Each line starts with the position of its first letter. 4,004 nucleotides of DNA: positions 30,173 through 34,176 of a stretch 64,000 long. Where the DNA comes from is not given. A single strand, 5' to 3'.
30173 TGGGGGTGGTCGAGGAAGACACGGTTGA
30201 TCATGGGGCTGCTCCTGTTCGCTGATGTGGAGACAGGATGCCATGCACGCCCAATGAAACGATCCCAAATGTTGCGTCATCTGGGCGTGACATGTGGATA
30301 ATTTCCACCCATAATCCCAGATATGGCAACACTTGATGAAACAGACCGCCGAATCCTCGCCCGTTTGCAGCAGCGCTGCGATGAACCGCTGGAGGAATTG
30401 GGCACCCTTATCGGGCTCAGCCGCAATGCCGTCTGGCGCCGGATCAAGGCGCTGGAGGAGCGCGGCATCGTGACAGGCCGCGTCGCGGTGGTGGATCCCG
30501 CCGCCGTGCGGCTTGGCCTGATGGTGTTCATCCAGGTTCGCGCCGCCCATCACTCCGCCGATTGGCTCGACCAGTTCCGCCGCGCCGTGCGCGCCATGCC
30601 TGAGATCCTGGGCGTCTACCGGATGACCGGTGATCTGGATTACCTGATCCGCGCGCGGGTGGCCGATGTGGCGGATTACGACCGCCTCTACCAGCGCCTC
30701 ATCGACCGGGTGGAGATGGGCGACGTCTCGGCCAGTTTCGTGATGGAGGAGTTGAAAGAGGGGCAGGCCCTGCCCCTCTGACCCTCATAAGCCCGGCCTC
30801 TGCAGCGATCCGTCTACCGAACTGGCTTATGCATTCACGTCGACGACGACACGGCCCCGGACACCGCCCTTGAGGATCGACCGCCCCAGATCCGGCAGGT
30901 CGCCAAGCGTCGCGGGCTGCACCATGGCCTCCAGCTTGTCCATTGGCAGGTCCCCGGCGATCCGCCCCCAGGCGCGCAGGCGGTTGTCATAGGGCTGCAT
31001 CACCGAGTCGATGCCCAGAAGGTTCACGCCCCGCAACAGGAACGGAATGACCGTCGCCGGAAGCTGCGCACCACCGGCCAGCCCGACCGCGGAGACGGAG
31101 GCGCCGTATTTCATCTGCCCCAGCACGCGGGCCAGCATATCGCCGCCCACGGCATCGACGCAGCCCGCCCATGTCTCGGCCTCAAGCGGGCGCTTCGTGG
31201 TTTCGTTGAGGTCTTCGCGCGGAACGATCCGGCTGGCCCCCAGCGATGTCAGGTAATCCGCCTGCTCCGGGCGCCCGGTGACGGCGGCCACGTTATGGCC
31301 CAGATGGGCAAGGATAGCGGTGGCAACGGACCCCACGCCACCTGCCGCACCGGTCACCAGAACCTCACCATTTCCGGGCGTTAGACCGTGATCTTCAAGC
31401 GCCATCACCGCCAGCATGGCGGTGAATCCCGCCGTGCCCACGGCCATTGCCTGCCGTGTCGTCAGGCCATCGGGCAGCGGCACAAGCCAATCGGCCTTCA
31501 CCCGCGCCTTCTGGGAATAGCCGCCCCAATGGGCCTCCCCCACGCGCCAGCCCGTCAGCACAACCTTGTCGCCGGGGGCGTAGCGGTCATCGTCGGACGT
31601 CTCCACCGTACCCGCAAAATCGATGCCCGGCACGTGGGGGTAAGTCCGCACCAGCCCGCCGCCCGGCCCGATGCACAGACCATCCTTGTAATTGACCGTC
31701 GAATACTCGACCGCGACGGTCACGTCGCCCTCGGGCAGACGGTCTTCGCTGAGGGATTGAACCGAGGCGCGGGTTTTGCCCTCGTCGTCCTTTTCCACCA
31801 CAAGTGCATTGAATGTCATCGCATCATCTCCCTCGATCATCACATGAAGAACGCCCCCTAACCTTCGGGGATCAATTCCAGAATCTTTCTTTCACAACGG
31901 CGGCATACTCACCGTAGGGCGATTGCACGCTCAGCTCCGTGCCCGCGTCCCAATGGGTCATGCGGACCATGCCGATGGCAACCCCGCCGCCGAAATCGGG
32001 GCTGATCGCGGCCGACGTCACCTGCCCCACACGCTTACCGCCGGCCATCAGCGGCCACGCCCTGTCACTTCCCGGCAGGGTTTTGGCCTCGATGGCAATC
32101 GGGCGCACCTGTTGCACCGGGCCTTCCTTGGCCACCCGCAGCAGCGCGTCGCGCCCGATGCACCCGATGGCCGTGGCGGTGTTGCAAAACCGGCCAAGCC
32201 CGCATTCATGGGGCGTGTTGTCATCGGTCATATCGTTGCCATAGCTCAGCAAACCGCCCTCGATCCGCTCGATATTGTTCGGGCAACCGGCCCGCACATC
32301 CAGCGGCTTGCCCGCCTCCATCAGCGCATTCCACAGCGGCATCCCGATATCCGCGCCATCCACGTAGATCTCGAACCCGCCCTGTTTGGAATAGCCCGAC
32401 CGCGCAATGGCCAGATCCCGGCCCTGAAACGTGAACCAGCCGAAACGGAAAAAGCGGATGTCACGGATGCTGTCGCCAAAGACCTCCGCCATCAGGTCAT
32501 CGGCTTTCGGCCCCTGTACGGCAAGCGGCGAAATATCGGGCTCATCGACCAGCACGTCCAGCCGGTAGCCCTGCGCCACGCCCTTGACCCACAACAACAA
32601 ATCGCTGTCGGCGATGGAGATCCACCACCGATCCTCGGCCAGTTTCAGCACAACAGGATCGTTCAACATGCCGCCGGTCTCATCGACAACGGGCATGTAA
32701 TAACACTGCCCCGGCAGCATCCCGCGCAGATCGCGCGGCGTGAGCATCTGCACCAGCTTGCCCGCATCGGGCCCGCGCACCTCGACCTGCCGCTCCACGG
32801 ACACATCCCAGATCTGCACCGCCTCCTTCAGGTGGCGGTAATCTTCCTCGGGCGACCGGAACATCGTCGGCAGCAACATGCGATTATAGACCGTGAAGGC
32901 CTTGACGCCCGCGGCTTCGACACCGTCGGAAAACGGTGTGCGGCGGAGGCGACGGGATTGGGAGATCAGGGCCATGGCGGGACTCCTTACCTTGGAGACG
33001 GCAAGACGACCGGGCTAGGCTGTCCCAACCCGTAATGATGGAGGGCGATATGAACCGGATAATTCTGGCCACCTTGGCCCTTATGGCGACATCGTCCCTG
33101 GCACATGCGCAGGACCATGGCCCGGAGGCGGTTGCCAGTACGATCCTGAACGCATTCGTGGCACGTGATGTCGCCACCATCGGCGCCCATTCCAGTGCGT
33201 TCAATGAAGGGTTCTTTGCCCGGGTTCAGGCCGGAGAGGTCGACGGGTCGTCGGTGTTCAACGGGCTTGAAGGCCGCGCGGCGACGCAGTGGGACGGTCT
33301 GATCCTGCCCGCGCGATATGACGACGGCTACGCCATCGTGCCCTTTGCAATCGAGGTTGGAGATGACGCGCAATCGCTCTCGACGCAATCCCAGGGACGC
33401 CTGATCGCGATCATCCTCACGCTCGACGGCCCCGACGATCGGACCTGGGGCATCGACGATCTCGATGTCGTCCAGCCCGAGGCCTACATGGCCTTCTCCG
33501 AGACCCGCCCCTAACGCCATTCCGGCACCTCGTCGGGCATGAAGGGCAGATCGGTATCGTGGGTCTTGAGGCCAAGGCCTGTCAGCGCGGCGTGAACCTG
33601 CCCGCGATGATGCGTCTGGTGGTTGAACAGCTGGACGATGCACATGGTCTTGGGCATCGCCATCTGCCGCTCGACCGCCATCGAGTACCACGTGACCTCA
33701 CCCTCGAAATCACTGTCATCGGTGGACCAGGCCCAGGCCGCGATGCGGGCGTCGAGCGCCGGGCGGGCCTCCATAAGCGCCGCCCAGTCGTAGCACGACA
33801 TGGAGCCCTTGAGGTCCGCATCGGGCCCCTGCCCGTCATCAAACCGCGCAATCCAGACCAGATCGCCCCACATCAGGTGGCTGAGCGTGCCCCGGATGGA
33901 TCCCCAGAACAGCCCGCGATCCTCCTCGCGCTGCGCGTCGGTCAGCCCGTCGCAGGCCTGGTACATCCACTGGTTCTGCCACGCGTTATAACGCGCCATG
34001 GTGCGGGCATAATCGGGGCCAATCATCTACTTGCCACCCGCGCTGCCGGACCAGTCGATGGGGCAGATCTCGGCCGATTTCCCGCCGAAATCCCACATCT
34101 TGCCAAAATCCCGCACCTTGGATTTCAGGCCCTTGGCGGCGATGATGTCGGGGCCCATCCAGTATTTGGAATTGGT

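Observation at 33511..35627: DUF2182 (Met-rich) - DUF1326 (Cys-rich) - DinB block at the head of the DMSP demethylation operon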

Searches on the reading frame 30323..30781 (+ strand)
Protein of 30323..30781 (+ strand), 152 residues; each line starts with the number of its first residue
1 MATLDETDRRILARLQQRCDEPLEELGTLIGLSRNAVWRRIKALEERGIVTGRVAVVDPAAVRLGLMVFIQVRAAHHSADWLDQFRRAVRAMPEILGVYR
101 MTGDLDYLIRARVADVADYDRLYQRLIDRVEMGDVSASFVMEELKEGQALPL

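Call 4: search_protein_families(library=pfam, proteins=[window:30323-30781:+], max_evalue=0.01)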
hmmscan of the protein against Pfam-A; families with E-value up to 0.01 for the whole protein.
window:30323-30781:+ (152 aa): 11 families
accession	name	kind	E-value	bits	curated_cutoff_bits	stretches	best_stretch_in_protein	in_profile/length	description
PF01037.27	AsnC_trans_reg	-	5.7e-20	71.4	25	1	70-143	1-73/73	Lrp/AsnC ligand binding domain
PF13404.12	HTH_AsnC-type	-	1.6e-14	53.9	27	1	4-45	1-42/42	AsnC-type helix-turn-helix domain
PF13412.12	HTH_24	-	1e-12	47.9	21.9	1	4-51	1-48/48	Winged helix-turn-helix DNA-binding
PF08279.18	HTH_11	-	2.5e-05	24.5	25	1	10-49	4-44/55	HTH domain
PF13545.12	HTH_Crp_2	-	4.2e-05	23.9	27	1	24-61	26-66/70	Crp-like helix-turn-helix domain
PF22451.2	NirdL-like_HTH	-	0.00021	21.2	27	1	8-50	1-46/47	Siroheme decarboxylase NirDL-like HTH domain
PF12840.13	HTH_20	-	0.00088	19.6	27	1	4-52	2-50/51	Helix-turn-helix domain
PF01047.28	MarR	-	0.0013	19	24.6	1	7-51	4-48/59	MarR family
PF09339.16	HTH_IclR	-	0.0033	17.6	22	1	18-51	14-49/52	IclR helix-turn-helix domain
PF25213.1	HVO_A0261_N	-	0.0039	17.5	35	1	9-53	14-57/86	HVO_A0261 N-terminal domain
PF04545.22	Sigma70_r4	-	0.0056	16.6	24.1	0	1-42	2-42/50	Sigma-70, region 4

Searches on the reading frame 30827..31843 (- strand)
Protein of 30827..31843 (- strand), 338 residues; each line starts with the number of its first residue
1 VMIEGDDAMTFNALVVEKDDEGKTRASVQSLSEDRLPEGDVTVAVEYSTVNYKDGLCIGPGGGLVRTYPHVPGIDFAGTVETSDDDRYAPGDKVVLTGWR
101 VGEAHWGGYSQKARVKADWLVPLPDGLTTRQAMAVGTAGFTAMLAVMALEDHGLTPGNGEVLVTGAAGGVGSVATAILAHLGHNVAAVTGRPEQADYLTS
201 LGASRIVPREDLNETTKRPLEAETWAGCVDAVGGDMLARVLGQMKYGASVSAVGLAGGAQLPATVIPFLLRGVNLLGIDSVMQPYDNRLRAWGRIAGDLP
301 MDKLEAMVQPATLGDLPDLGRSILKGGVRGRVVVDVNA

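Call 4: search_protein_families(library=pfam, proteins=[window:30827-31843:-], max_evalue=0.01)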
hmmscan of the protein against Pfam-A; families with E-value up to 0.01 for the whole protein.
window:30827-31843:- (338 aa): 2 families
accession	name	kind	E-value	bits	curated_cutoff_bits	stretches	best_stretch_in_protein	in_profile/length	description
PF00107.32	ADH_zinc_N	-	1.7e-12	47.9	31.8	1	169-282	1-116/129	Zinc-binding dehydrogenase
PF08240.17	ADH_N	-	9.8e-12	45.5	23.5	1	38-125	2-104/104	Alcohol dehydrogenase GroES-like domain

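Call 64: search_protein_families(library=ncbifam, proteins=[window:30827-31843:-], max_evalue=0.001)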
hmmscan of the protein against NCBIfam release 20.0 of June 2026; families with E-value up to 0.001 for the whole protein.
window:30827-31843:- (338 aa): 13 families
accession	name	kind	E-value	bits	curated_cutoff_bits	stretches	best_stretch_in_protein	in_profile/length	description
TIGR02823.1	oxido_YhdH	subfamily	4.2e-137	456.3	297.25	1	12-336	1-324/324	acrylyl-CoA reductase family protein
NF051456.1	acrylyl_AcuI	equivalog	9.2e-132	438.8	440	1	11-337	1-325/325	acrylyl-CoA reductase (NADPH)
TIGR02824.1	quinone_pig3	subfamily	9.7e-23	80.7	296.8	1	27-277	16-261/325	putative NAD(P)H quinone oxidoreductase, PIG3 family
NF010344.0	PRK13771.1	subfamily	1.4e-20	73.5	349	1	102-255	111-256/334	putative alcohol dehydrogenase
NF041172.1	AcrlCoa_red_Thmprot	equivalog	1.6e-17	63.5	500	1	107-254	116-256/334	acryloyl-CoA reductase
TIGR01751.1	crot-CoA-red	equivalog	2.8e-17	62.5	378.55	1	103-220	136-252/398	crotonyl-CoA carboxylase/reductase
NF047908.1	AldhRedAhr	equivalog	5.9e-14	51.7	470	1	105-217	118-225/335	NADPH-dependent aldehyde reductase Ahr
NF041183.1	Pks2_ls1_myc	equivalog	5.1e-12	43.5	2400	1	33-206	1425-1593/2086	sulfolipid-1 biosynthesis phthioceranic/hydroxyphthioceranic acid synthase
NF006940.0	PRK09422.1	equivalog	3.1e-10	39.5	344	1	106-337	114-336/338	alcohol dehydrogenase AdhP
TIGR02825.1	B4_12hDH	equivalog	6e-10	39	579.85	1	120-253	105-238/327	leukotriene B4 12-hydroxydehydrogenase/15-oxo-prostaglandin 13-reductase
TIGR02817.1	adh_fam_1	subfamily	1e-08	35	284.05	1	69-208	59-200/336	zinc-binding alcohol dehydrogenase family protein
NF008024.0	PRK10754.1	subfamily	1.1e-08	34.5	348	1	41-258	31-243/327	NADPH:quinone reductase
NF058644.1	CurcmRedCuraProt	equivalog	1.6e-08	34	440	1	79-256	73-242/336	NADPH-dependent curcumin/dihydrocurcumin reductase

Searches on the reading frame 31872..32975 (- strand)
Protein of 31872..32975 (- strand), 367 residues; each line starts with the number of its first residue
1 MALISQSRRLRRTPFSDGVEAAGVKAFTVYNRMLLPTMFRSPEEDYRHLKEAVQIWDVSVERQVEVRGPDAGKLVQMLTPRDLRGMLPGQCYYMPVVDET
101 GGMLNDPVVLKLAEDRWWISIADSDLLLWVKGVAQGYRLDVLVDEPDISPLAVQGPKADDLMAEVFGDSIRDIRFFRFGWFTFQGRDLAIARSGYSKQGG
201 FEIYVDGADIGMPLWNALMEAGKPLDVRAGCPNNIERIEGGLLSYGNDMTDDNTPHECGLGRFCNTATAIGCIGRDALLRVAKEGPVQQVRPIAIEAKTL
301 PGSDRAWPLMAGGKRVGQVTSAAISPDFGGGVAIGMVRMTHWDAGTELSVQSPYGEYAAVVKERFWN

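Call 4: search_protein_families(library=pfam, proteins=[window:31872-32975:-], max_evalue=0.01)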
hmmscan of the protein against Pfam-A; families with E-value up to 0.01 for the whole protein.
window:31872-32975:- (367 aa): 3 families
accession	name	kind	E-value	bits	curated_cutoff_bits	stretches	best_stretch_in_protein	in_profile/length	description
PF01571.26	GCV_T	-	7.8e-43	147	25.6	1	30-262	15-254/255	Aminomethyltransferase folate-binding domain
PF08669.17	GCV_T_C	-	9.1e-10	38.7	25.9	1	307-361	19-73/80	Glycine cleavage T-protein C-terminal barrel domain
PF25455.1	Beta-barrel_CAF17_C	-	0.0022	18.2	25.7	1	292-350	7-55/70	CAF17, C-terminal beta-barrel domain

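Call 64: search_protein_families(library=ncbifam, proteins=[window:31872-32975:-], max_evalue=0.001)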
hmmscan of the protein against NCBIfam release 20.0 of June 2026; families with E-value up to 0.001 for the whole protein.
window:31872-32975:- (367 aa): 8 families
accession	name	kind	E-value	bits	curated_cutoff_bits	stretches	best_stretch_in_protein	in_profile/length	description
NF009133.0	PRK12486.1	equivalog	2.1e-200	665.3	410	1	1-367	3-369/369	dimethylsulfoniopropionate demethylase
NF053776.1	TmaoDeMthMsil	equivalog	1.2e-49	169.5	1100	1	8-350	383-734/763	trimethylamine N-oxide demethylase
NF001567.0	PRK00389.1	subfamily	7.3e-48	163.3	300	1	10-361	3-348/359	glycine cleavage system aminomethyltransferase GcvT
TIGR00528.1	gcvT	equivalog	6e-39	134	235.85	1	11-358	2-351/362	glycine cleavage system aminomethyltransferase GcvT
NF010093.0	PRK13579.1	equivalog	2.3e-34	118.8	459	1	9-350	8-347/371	glycine cleavage system aminomethyltransferase GcvT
TIGR01372.1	soxA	subfamily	8.6e-24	83.4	1164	1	42-359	646-978/996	sarcosine oxidase subunit alpha family protein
NF047633.1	SyrngDmethDesA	equivalog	1.6e-12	46.7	800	1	62-228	57-233/453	syringate O-demethylase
NF047885.1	VanMgalDeMLigM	equivalog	1.4e-07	30.8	580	1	47-227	40-233/461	vanillate/3-O-methylgallate O-demethylase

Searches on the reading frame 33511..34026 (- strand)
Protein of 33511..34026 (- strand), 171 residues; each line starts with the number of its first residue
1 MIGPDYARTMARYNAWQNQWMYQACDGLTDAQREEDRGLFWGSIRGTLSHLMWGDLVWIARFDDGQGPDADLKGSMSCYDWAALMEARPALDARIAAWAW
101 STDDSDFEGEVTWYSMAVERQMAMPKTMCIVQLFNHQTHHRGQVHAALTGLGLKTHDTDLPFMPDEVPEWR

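Call 4: search_protein_families(library=pfam, proteins=[window:33511-34026:-], max_evalue=0.01)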
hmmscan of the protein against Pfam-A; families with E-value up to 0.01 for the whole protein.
window:33511-34026:- (171 aa): 2 families
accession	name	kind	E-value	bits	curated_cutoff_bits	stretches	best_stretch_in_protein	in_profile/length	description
PF05163.17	DinB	-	1.1e-20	74.7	23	1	9-165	7-159/165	DinB family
PF12867.12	DinB_2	-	9e-07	29.8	24.8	1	22-144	10-128/128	DinB superfamily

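Call 31: search_solved_structures(query=window:33511-34026:-, max_evalue=1)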
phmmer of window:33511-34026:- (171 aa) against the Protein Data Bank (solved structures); distinct sequences matched with E-value up to 1: 1.
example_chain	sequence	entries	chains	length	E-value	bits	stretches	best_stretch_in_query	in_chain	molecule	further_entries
3di5_A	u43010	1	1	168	0.017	17.9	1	123-154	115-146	DinB-like Protein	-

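Call 64: search_protein_families(library=ncbifam, proteins=[window:33511-34026:-], max_evalue=0.001)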
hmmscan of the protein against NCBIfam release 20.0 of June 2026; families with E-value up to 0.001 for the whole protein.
window:33511-34026:- (171 aa): 0 families
